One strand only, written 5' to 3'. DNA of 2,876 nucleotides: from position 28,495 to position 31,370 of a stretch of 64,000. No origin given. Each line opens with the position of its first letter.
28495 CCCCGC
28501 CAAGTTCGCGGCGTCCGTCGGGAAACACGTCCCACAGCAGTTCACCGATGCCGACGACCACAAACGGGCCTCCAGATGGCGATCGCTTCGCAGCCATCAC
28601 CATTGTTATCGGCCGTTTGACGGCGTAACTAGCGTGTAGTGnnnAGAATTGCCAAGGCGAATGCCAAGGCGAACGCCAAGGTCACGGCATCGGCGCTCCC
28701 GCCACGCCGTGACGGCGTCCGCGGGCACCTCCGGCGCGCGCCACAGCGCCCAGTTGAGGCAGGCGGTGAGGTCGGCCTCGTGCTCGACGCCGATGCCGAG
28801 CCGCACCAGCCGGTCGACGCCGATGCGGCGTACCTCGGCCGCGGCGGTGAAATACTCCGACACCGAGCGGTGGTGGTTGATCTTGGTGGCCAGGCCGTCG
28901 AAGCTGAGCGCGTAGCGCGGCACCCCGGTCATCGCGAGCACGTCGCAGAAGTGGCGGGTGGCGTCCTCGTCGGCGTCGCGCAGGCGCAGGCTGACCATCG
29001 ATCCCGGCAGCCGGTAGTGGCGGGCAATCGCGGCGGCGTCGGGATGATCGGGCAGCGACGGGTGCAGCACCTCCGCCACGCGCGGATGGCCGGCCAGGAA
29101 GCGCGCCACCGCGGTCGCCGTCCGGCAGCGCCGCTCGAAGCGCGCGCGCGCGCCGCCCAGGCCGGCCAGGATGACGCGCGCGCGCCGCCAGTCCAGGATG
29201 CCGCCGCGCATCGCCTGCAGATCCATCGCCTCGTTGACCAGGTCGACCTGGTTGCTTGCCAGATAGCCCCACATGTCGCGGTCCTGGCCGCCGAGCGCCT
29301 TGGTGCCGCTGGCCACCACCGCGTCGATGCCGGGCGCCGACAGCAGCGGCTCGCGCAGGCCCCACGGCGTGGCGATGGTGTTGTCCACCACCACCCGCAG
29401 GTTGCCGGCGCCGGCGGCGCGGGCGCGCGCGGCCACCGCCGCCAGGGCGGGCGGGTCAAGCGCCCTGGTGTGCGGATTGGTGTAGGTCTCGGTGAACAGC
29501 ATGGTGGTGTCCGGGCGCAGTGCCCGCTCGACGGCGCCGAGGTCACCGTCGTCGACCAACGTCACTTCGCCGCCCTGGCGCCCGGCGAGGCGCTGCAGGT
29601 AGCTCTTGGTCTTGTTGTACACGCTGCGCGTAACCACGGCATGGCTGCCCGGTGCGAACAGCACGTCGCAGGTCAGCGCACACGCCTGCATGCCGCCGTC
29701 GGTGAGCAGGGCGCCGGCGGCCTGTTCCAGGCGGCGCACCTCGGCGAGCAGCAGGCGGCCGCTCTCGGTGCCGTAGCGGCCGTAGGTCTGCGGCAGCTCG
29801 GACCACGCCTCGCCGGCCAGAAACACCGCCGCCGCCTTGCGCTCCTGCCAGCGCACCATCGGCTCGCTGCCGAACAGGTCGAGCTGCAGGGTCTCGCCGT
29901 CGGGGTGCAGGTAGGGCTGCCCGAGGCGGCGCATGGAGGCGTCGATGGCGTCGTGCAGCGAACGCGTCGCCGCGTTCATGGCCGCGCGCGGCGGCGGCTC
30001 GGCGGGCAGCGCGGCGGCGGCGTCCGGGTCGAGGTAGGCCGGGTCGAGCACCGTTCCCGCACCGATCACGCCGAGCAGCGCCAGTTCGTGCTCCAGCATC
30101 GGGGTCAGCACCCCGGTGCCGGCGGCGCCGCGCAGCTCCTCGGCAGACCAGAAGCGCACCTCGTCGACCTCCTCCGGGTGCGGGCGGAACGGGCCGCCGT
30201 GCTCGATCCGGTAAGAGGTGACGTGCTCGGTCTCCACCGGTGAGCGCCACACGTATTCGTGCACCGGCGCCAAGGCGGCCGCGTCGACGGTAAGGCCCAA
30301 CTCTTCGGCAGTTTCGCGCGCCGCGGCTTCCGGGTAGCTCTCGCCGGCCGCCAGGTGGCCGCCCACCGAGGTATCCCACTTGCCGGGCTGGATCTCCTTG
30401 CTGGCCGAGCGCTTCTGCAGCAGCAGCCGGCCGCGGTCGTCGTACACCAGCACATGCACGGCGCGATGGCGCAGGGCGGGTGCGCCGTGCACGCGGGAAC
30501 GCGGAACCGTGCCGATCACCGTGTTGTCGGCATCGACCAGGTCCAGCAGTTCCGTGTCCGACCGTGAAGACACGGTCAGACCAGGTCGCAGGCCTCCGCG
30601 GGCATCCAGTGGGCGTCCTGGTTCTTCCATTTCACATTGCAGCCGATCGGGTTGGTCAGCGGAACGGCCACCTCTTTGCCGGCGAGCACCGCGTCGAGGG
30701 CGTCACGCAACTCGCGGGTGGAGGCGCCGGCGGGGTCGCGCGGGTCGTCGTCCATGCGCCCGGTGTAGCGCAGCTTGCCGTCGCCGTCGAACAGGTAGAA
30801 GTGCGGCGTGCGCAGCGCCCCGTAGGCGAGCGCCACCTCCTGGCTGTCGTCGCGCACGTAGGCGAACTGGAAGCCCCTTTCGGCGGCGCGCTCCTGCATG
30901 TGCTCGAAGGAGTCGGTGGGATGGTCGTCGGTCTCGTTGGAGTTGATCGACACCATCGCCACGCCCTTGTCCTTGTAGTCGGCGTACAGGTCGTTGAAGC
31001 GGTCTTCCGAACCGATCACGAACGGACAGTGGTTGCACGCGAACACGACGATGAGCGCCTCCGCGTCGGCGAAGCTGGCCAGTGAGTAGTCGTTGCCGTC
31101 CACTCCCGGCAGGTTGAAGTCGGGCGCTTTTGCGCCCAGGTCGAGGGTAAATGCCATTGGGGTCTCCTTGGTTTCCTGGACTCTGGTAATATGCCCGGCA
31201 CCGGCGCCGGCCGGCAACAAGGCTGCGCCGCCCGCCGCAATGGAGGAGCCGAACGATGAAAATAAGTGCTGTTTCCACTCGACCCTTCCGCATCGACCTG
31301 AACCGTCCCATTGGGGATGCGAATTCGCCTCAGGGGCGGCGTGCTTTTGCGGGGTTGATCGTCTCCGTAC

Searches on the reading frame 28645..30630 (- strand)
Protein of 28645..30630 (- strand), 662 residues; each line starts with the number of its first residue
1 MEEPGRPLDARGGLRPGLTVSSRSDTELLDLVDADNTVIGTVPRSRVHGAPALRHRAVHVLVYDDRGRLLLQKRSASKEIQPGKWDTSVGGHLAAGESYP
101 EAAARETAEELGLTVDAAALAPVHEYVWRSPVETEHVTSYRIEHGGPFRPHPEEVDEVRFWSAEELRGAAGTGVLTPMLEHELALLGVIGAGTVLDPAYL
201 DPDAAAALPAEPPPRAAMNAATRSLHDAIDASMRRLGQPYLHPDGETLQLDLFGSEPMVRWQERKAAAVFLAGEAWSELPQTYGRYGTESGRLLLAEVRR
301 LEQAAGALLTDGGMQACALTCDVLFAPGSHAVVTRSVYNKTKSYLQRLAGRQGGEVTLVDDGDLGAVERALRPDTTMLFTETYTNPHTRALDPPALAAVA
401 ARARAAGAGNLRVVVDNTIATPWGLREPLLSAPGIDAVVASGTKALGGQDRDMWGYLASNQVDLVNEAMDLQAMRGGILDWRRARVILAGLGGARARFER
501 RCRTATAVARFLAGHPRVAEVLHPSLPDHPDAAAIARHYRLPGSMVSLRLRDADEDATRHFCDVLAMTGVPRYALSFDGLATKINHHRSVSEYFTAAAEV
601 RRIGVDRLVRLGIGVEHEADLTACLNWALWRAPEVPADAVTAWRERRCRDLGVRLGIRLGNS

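Call 5: search_protein_families(library=pfam, proteins=[window:28645-30630:-], max_evalue=0.01)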
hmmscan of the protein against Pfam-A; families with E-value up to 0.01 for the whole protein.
window:28645-30630:- (662 aa): 4 families
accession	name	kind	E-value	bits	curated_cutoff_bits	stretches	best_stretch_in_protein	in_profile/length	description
PF01053.26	Cys_Met_Meta_PP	-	5.4e-59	200.1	27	1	281-629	44-380/381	Cys/Met metabolism PLP-dependent enzyme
PF00293.34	NUDIX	-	6.3e-22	78.5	21.1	1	54-167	2-122/134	NUDIX domain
PF00155.27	Aminotran_1_2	-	0.00077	19.2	19.7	1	301-417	61-186/361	Aminotransferase class I and II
PF14815.12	NUDIX_4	-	0.0011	19.2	35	1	60-126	3-65/113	NUDIX domain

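Call 6: search_protein_families(library=ncbifam, proteins=[window:28645-30630:-], max_evalue=0.001)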
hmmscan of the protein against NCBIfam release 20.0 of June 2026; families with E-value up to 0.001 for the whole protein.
window:28645-30630:- (662 aa): 53 families (the best 25 are shown)
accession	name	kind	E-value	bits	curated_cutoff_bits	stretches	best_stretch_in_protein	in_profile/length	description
NF005758.0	PRK07582.1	equivalog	1.1e-45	156.1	440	1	267-629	34-368/372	cystathionine gamma-lyase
NF005695.0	PRK07503.1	equivalog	3.3e-44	151.2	666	1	268-630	47-395/403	methionine gamma-lyase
TIGR01325.1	O_suc_HS_sulf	equivalog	4e-43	147.5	510.05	1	266-629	34-380/380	O-succinylhomoserine sulfhydrylase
TIGR01328.1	met_gam_lyase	equivalog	5.4e-43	147.3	549.7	1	281-629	51-388/391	methionine gamma-lyase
NF005871.0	PRK07811.1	equivalog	6.4e-43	146.8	513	1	283-629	55-386/389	cystathionine gamma-synthase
NF006003.0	PRK08133.1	equivalog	7.4e-43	146.7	522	1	277-626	54-391/396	O-succinylhomoserine sulfhydrylase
NF006347.0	PRK08574.1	equivalog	1.3e-40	139.3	477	1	283-629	47-382/385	cystathionine gamma-synthase family protein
NF006097.0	PRK08249.1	equivalog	8.8e-39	133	600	1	282-629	59-393/402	cystathionine gamma-synthase family protein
NF004876.0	PRK06234.1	subfamily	2.1e-38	132.4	666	1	282-629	57-395/400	methionine gamma-lyase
NF005696.0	PRK07504.1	equivalog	5.9e-38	130.7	675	1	282-629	58-393/397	O-succinylhomoserine sulfhydrylase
NF004609.0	PRK05939.1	equivalog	1.3e-37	129.6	555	2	281-455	53-217/412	cystathionine gamma-synthase family protein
TIGR02080.1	O_succ_thio_ly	equivalog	3.8e-36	124.6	504.55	1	283-629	45-379/382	cystathionine gamma-synthase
NF005976.0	PRK08064.1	equivalog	1.2e-35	123.2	627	1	283-629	48-380/390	cystathionine beta-lyase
NF005870.0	PRK07810.1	equivalog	2.2e-35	121.9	618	1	282-629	66-405/406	O-succinylhomoserine sulfhydrylase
NF006004.0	PRK08134.1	equivalog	3.3e-35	121.6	636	2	292-455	67-221/433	O-acetylhomoserine aminocarboxypropyltransferase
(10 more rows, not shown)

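Call 13: find_homologous_proteins(query=window:28645-30630:-, max_evalue=1e-10)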
Query window:28645-30630:- (662 aa): 496 proteins with E <= 1e-10 among 8000 candidates; the best 120 are listed.
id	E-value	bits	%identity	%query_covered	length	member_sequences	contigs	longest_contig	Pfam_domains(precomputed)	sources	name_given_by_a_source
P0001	0.0e+0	1406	98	97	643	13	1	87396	PF00293.35,PF01053.27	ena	-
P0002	0.0e+0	1284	90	96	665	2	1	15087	PF00293.35,PF01053.27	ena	-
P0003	0.0e+0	1265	89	96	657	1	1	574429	PF00293.35,PF01053.27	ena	-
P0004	0.0e+0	1259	89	96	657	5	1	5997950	PF00293.35,PF01053.27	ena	-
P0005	0.0e+0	1259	89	96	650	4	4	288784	PF00293.35,PF01053.27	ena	-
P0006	0.0e+0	1257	87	97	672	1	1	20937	PF00293.35,PF01053.27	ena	-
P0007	0.0e+0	1257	89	93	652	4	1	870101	PF00293.35,PF01053.27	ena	-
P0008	0.0e+0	1255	89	92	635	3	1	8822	PF00293.35,PF01053.27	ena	-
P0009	0.0e+0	1253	88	96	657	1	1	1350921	PF00293.35,PF01053.27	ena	-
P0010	0.0e+0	1253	88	96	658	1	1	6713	PF00293.35,PF01053.27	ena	-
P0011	0.0e+0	1253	88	96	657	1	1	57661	PF00293.35,PF01053.27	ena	-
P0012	0.0e+0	1252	89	96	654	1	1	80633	PF00293.35,PF01053.27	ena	-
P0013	0.0e+0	1251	88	96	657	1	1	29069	PF00293.35,PF01053.27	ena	-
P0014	0.0e+0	1251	88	96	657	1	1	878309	PF00293.35,PF01053.27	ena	-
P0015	0.0e+0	1251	88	96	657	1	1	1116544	PF00293.35,PF01053.27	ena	-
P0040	0.0e+0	1049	75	94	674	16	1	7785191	PF00293.35,PF01053.27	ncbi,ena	-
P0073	5.9e-178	612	65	65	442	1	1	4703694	PF01053.27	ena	-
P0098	1.6e-171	590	59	69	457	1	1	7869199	PF00155.28,PF01053.27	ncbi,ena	-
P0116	3.1e-165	570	59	69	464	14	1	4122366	PF01053.27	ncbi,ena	-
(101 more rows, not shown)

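Call 14: find_encoding_contigs(protein=P0001, flank=10000, max_places=2)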
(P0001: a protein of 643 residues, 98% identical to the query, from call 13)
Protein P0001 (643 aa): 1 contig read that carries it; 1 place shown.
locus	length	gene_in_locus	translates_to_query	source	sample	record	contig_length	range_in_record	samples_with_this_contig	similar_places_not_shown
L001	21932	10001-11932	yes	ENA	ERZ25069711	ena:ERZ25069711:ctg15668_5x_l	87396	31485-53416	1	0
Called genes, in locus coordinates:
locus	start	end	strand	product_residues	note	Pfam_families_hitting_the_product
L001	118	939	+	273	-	PF10137:CAP12-PCTIR_TIR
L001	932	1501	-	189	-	-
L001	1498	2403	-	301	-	PF01555:N6_N4_Mtase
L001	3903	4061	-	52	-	-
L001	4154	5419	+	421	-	PF02012:BNR (faint), PF13088:BNR_2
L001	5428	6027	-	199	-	PF04343:DUF488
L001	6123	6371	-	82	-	-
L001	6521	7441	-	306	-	PF17042:NBD_C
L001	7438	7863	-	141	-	PF07005:SBD_N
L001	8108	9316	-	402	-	PF02746:MR_MLE_N, PF13378:MR_MLE_C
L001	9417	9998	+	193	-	PF00578:AhpC-TSA, PF08534:Redoxin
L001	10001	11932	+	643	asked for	PF00293:NUDIX, PF01053:Cys_Met_Meta_PP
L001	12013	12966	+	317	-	PF00294:PfkB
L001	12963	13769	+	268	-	PF01026:TatD_DNase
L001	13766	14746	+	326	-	PF16811:TAtT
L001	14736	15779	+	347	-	PF03480:DctP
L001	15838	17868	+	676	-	PF04290:DctQ, PF06808:DctM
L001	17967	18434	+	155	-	-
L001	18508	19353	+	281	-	PF13369:Transglut_core2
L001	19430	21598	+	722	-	PF23139:OB_YrrC, PF14520:HHH_5 (weak), PF14490:HHH_RecD2, PF01443:Viral_helicase1 (faint), PF13245:AAA_19, PF13604:AAA_30, PF18335:SH3_13, PF13538:UvrD_C_2, +2 more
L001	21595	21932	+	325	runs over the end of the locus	PF00248:Aldo_ket_red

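Call 15: find_encoding_contigs(protein=P0040, flank=10000, max_places=2)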
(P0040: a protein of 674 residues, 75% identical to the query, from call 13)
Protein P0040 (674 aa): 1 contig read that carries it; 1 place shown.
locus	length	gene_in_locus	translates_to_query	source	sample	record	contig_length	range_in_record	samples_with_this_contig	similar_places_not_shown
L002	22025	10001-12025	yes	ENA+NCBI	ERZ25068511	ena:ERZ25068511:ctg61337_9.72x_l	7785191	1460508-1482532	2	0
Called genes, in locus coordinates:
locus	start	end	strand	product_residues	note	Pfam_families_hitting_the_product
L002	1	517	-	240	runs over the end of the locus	PF00596:Aldolase_II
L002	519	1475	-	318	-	PF02511:Thy1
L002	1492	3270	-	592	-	PF00355:Rieske, PF13806:Rieske_2 (weak)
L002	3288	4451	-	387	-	PF01808:AICARFT_IMPCHas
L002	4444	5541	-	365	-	PF01070:FMN_dh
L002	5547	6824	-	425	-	PF01154:HMG_CoA_synt_N, PF08540:HMG_CoA_synt_C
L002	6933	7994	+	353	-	PF01594:AI-2E_transport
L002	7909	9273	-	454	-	PF07005:SBD_N, PF17042:NBD_C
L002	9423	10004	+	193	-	PF00578:AhpC-TSA, PF08534:Redoxin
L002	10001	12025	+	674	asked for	PF00293:NUDIX, PF01053:Cys_Met_Meta_PP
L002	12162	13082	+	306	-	PF00294:PfkB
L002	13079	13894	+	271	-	PF01026:TatD_DNase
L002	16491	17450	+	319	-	PF16811:TAtT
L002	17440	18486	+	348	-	PF03480:DctP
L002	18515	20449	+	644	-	PF04290:DctQ, PF06808:DctM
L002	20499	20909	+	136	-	-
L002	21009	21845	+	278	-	PF13369:Transglut_core2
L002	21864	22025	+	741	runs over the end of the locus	PF23139:OB_YrrC, PF14520:HHH_5 (weak), PF14490:HHH_RecD2, PF13245:AAA_19, PF13604:AAA_30, PF20720:nSTAND3 (weak), PF18335:SH3_13, PF13538:UvrD_C_2, +3 more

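Call 16: find_encoding_contigs(protein=P0073, flank=10000, max_places=2)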
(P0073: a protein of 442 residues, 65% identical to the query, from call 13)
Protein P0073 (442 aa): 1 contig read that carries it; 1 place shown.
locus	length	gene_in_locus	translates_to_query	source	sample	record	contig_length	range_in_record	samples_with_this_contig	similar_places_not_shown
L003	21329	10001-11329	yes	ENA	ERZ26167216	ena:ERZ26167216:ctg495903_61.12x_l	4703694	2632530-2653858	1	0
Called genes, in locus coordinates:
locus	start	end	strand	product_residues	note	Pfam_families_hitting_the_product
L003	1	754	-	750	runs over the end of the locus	PF07690:MFS_1, PF13646:HEAT_2 (weak)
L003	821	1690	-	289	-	PF00565:SNase, PF00932:LTD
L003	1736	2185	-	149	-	PF01844:HNH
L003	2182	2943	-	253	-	-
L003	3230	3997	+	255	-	PF23441:SDR, PF00106:adh_short, PF08659:KR, PF13561:adh_short_C2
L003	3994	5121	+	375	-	PF01571:GCV_T, PF08669:GCV_T_C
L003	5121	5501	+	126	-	PF01597:GCV_H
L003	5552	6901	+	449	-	PF02347:GDC-P, PF00266:Aminotran_5 (weak)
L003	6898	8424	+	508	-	PF02347:GDC-P, PF00266:Aminotran_5 (weak), PF21478:GcvP2_C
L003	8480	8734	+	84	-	PF02604:PhdYeFM_antitox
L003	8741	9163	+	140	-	PF01850:PIN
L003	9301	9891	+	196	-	PF00578:AhpC-TSA, PF08534:Redoxin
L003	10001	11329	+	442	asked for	PF01053:Cys_Met_Meta_PP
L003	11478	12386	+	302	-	PF00528:BPD_transp_1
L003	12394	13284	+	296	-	PF00528:BPD_transp_1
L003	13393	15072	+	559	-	-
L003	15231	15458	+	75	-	-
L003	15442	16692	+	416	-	PF01408:GFO_IDH_MocA, PF22725:GFO_IDH_MocA_C3 (weak), PF21252:Glyco_hydro_109_C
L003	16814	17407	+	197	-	PF05685:Uma2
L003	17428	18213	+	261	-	PF05721:PhyH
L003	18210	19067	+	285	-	PF05721:PhyH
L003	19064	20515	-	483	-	PF04734:Ceramidase_alk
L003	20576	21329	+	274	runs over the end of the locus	PF22814:WelO5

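Call 40: find_encoding_contigs(protein=P0098, flank=6000, max_places=1)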
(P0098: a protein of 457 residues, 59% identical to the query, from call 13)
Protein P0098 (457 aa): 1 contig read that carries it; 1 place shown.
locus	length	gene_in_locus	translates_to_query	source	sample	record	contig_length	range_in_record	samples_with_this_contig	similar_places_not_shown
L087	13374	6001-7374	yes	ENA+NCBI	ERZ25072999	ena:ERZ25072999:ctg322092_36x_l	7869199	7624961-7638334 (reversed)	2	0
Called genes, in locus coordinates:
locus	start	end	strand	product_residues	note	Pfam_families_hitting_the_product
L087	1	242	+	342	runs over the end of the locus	PF00291:PALP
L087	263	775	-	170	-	-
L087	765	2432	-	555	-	PF07995:GSDH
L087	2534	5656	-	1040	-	PF00133:tRNA-synt_1, PF09334:tRNA-synt_1g (weak), PF13603:tRNA-synt_1_2 (faint), PF08264:Anticodon_1, PF10458:Val_tRNA-synt_C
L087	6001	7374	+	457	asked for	PF01053:Cys_Met_Meta_PP, PF00155:Aminotran_1_2 (weak)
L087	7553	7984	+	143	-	-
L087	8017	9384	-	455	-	PF01979:Amidohydro_1, PF07969:Amidohydro_3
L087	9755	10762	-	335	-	PF04542:Sigma70_r2, PF04545:Sigma70_r4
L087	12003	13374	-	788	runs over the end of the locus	PF00676:E1_dh, PF02779:Transket_pyr, PF02780:Transketolase_C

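Call 41: find_encoding_contigs(protein=P0116, flank=6000, max_places=1)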
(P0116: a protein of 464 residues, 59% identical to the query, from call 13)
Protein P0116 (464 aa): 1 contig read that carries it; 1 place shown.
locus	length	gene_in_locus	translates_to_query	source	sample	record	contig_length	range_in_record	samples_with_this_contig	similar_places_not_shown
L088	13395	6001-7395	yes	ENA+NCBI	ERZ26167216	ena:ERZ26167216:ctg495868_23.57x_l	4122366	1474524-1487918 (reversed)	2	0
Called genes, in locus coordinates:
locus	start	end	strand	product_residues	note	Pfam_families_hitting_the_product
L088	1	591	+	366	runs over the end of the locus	-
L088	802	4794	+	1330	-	PF01364:Peptidase_C25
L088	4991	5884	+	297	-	PF05368:NmrA, PF13460:NAD_binding_10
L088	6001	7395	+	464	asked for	PF01053:Cys_Met_Meta_PP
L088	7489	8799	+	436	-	PF13289:SIR2_2, PF13676:TIR_2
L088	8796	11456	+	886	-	PF20703:nSTAND1, PF03781:FGE-sulfatase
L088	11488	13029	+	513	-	PF00801:PKD, PF18911:PKD_4, PF00801:PKD (weak), PF18911:PKD_4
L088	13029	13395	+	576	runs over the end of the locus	PF00342:PGI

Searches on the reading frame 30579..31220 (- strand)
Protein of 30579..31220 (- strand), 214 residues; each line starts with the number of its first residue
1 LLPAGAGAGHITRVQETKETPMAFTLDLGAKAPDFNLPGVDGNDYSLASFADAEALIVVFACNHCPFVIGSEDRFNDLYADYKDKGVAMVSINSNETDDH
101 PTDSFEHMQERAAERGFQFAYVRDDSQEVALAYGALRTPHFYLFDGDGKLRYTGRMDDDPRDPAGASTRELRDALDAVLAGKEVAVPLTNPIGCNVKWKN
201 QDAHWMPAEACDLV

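Call 5: search_protein_families(library=pfam, proteins=[window:30579-31220:-], max_evalue=0.01)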
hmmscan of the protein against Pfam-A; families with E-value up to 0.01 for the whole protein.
window:30579-31220:- (214 aa): 5 families
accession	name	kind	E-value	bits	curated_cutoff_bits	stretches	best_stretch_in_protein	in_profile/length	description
PF08534.16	Redoxin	-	1.2e-21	77.4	26.6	1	29-162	3-140/148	Redoxin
PF00578.27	AhpC-TSA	-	1.5e-19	70.6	26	1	29-152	2-123/124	AhpC/TSA family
PF13905.12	Thioredoxin_8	-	1.8e-05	25.4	27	1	56-149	4-93/94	Thioredoxin-like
PF20029.6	DUF6436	-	0.00013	22.1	27.3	0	105-194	42-129/133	Domain of unknown function (DUF6436)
PF13098.12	Thioredoxin_2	-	0.00051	20.8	27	1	54-157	6-96/104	Thioredoxin-like domain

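Call 6: search_protein_families(library=ncbifam, proteins=[window:30579-31220:-], max_evalue=0.001)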
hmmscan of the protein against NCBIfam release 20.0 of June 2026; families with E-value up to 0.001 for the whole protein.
window:30579-31220:- (214 aa): 4 families
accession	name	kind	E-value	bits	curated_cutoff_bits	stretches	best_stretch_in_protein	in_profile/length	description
NF002854.0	PRK03147.1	subfamily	8.4e-11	42.1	170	1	26-151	36-153/176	thiol-disulfide oxidoreductase ResA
NF038285.1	deiodinase_rel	hypoth_equivalog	0.00012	21.7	250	0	27-110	177-258/347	deiodinase family protein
NF006960.0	PRK09437.1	equivalog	0.00019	21.3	140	1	25-137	3-107/156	thioredoxin-dependent thiol peroxidase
NF052663.1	RtcB_rel_intein2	exception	0.00066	18.6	1050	1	16-72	62-120/626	intein-containing RctB family protein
